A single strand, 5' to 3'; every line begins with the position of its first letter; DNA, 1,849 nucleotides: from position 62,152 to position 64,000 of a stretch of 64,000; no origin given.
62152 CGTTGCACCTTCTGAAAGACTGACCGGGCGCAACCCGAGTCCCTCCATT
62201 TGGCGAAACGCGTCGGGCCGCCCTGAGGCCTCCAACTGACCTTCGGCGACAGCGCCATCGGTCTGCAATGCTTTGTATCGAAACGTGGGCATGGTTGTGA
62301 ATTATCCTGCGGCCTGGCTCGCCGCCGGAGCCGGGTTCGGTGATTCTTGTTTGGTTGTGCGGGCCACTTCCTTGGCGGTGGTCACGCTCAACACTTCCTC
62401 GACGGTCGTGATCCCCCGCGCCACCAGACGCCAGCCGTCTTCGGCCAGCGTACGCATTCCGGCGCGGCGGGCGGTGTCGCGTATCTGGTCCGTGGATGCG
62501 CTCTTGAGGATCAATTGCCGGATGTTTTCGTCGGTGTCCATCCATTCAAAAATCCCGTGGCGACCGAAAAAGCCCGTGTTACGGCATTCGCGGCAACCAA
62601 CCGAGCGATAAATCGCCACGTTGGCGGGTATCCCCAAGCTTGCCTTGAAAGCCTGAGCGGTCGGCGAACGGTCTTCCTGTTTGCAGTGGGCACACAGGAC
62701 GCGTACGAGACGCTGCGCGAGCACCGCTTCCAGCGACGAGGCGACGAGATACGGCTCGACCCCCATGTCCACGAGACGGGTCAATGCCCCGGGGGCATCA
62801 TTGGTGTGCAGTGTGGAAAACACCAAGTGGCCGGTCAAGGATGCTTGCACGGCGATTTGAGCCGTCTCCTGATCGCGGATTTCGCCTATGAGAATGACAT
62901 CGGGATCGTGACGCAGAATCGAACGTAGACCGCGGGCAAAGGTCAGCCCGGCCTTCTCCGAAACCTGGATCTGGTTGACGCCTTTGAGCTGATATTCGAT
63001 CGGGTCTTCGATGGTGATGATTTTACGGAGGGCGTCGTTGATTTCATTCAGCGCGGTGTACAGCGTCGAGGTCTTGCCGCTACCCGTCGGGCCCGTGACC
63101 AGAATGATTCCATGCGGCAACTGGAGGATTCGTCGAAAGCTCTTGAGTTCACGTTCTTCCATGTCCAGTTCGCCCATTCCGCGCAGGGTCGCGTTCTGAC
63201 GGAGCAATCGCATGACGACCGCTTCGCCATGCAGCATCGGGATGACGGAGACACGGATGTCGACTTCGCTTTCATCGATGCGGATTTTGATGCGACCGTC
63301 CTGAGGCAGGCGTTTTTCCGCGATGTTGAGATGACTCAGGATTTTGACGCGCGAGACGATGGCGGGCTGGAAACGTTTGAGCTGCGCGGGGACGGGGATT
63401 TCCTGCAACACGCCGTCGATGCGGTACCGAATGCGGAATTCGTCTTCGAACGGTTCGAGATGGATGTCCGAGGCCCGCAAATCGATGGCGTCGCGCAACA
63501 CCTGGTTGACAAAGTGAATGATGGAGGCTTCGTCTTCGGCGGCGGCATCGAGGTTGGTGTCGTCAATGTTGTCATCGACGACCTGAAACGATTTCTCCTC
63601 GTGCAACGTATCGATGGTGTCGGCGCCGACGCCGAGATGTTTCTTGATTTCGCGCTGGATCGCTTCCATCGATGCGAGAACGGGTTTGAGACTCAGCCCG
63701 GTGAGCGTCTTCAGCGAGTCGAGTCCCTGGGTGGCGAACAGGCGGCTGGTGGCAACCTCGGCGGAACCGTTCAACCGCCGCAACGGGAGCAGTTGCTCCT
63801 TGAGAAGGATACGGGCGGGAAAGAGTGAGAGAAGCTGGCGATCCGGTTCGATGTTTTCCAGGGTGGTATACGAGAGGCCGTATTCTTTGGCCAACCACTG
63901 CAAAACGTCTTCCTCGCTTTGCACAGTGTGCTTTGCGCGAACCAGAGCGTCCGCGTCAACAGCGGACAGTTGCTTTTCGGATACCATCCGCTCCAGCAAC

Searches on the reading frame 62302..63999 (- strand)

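Call 53: search_protein_families(library=pfam, proteins=[window:62302-63999:-], max_evalue=0.001)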
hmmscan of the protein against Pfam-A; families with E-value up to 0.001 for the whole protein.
window:62302-63999:- (565 aa): 3 families
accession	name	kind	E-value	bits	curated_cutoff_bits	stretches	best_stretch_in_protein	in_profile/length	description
PF00437.27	T2SSE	-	2.6e-137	457.8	24.9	1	154-537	2-369/370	Type II/IV secretion system protein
PF05157.20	MshEN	-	1e-14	54.7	23.1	1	40-123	1-85/90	MshEN domain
PF13191.12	AAA_16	-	0.00035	21.5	32.6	1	283-383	7-103/167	AAA ATPase domain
